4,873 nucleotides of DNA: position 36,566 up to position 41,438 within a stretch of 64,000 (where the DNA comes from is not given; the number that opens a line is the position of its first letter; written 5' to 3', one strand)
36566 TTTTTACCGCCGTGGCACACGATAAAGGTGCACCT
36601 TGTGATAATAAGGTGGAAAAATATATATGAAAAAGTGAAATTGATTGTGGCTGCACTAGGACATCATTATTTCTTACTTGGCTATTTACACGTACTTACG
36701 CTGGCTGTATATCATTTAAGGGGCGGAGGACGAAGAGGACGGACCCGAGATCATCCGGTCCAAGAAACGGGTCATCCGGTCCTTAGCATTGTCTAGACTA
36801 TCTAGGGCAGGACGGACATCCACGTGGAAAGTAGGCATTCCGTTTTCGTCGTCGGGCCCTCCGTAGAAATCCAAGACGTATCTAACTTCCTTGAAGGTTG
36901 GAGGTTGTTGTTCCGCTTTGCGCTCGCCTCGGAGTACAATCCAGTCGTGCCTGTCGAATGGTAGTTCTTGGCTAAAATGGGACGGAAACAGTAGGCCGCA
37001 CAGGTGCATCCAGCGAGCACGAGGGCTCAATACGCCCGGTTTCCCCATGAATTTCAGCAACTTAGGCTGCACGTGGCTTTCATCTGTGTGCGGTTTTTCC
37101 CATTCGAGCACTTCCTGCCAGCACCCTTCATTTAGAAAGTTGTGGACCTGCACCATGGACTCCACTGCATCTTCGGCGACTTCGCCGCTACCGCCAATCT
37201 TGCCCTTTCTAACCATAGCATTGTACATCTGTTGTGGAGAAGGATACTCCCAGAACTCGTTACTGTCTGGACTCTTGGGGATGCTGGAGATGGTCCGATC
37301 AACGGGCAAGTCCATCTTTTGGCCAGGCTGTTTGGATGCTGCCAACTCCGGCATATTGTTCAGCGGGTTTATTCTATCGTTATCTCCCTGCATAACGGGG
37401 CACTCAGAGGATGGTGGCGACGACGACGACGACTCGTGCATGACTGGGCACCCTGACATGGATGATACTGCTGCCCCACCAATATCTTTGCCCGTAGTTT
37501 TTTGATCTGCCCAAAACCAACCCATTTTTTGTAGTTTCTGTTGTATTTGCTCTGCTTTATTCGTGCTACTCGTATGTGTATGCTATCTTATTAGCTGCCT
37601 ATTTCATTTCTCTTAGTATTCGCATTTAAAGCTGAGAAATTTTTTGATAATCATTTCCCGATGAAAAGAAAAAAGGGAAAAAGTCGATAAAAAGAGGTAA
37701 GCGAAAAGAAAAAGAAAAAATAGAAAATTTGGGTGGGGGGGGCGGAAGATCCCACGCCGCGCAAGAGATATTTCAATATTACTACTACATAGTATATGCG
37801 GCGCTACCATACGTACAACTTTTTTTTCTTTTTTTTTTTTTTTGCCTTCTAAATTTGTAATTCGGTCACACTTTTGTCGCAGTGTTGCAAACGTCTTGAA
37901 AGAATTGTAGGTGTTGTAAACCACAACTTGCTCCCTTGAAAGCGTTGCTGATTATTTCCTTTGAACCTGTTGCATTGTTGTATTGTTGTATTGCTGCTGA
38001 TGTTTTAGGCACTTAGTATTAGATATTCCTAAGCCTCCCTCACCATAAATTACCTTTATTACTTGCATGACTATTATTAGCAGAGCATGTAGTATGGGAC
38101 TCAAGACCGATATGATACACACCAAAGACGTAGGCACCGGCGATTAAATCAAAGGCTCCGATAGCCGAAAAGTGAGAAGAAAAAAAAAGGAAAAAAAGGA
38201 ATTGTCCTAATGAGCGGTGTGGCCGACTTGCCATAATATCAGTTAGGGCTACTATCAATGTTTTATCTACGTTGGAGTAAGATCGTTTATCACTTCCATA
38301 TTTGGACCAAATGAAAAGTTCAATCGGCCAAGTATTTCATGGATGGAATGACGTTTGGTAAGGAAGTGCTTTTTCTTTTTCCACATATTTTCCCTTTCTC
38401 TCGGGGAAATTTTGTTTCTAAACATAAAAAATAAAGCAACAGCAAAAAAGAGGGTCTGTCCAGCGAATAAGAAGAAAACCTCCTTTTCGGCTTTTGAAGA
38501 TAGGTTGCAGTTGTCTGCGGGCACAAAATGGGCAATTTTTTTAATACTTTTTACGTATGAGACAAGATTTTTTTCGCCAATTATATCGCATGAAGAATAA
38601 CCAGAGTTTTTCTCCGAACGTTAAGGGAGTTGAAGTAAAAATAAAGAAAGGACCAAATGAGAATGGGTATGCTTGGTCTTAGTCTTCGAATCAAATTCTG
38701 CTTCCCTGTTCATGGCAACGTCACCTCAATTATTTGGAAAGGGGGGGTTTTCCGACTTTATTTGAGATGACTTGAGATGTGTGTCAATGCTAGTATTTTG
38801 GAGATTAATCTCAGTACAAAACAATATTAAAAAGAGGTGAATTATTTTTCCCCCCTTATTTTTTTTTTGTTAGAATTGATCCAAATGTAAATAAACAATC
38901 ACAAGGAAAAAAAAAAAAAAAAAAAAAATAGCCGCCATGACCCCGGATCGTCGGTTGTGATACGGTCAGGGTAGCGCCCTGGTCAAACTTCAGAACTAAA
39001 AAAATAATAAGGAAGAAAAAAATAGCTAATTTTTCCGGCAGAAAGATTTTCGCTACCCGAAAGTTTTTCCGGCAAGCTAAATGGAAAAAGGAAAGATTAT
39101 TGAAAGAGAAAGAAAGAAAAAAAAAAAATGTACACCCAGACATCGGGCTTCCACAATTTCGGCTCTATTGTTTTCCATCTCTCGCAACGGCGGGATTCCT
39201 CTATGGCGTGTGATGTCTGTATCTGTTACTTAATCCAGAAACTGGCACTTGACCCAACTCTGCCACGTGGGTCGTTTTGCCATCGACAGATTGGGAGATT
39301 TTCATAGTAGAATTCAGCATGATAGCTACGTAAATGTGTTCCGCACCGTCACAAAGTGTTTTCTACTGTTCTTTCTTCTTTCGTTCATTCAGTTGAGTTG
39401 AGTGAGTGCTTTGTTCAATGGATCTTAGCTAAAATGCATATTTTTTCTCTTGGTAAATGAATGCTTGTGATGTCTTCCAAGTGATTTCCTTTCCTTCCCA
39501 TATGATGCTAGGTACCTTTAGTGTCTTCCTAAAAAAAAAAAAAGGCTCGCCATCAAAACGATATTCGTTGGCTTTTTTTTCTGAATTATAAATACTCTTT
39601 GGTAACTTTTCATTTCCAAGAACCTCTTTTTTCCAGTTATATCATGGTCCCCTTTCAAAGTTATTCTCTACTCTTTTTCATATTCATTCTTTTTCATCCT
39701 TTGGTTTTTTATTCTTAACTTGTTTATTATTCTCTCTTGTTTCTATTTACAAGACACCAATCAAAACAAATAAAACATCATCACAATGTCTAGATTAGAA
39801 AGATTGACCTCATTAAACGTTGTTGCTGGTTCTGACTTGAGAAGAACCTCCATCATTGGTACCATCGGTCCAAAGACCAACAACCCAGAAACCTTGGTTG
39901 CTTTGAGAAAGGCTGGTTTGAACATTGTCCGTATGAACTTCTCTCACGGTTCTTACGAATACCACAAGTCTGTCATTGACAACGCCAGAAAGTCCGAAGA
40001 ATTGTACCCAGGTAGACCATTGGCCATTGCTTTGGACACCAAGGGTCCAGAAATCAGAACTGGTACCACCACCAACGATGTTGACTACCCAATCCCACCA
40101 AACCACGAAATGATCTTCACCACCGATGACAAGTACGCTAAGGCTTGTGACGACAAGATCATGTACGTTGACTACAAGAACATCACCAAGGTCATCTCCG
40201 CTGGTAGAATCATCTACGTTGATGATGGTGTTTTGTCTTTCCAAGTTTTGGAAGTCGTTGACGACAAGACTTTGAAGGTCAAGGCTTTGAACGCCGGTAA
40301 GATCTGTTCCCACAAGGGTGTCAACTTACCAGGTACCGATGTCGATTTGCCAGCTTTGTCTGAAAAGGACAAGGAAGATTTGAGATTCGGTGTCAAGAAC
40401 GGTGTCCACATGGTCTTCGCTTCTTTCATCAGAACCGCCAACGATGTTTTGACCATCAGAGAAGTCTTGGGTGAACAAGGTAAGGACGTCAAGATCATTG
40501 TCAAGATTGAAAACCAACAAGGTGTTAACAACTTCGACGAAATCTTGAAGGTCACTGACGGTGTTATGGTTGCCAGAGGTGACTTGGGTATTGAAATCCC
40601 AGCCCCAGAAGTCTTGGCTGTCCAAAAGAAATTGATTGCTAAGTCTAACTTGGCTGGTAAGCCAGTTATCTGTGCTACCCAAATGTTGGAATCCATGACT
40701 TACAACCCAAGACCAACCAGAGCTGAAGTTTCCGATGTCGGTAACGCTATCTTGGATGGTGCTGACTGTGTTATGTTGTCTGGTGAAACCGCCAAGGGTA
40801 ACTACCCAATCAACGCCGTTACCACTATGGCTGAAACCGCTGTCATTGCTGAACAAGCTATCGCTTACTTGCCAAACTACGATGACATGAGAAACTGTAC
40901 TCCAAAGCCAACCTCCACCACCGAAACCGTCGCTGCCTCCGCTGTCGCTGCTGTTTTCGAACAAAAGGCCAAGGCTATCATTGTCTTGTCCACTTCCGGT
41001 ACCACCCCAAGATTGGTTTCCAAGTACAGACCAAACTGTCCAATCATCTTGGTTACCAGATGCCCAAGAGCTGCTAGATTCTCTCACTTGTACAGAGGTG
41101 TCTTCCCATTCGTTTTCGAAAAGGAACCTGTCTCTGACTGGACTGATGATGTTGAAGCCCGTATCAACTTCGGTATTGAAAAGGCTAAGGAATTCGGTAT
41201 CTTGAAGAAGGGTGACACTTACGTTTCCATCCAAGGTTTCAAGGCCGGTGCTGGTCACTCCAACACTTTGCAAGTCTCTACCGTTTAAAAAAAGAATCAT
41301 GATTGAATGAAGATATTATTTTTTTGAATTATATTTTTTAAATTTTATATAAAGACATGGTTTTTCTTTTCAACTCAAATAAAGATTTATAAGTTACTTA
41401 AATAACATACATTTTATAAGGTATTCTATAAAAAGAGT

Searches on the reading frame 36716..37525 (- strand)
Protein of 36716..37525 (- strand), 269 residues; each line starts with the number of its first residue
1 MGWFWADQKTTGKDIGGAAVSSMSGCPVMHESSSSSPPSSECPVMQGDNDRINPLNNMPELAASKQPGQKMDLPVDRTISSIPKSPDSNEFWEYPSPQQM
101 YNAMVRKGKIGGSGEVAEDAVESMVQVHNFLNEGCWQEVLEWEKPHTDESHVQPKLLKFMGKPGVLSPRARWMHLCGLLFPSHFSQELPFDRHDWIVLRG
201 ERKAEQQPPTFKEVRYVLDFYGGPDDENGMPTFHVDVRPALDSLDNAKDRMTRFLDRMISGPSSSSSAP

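Call 5: search_protein_families(library=pfam, proteins=[window:36716-37525:-])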
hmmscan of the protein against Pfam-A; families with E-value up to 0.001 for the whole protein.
window:36716-37525:- (269 aa): 1 family
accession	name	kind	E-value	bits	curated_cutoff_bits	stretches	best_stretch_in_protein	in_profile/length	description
PF01265.22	Cyto_heme_lyase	-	2.9e-94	316.4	23.8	1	1-253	1-298/299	Cytochrome c/c1 heme lyase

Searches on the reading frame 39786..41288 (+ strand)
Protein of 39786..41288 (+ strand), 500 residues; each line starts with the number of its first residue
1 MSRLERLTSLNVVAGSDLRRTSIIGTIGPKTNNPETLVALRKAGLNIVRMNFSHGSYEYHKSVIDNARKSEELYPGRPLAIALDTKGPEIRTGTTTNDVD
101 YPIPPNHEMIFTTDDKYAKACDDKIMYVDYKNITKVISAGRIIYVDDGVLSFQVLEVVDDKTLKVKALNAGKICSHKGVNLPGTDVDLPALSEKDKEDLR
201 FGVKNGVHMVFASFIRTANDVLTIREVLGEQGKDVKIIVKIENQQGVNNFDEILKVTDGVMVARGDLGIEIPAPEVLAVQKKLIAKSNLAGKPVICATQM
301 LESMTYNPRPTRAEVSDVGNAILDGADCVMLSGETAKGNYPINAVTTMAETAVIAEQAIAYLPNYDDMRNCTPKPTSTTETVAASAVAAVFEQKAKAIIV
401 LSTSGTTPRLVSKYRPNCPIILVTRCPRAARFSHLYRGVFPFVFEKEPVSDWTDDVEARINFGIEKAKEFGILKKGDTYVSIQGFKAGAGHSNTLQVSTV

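Call 5: search_protein_families(library=pfam, proteins=[window:39786-41288:+])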
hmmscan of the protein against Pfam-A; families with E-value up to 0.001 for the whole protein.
window:39786-41288:+ (500 aa): 3 families
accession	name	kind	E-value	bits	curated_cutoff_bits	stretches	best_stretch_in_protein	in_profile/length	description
PF00224.27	PK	-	8.8e-165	548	30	1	19-345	2-328/328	Pyruvate kinase, barrel domain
PF02887.21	PK_C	-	2.1e-33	115.3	28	1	380-497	1-113/114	Pyruvate kinase, alpha/beta domain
PF03328.21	HpcH_HpaI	-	1.4e-05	24.9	25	1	196-266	75-153/221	HpcH/HpaI aldolase/citrate lyase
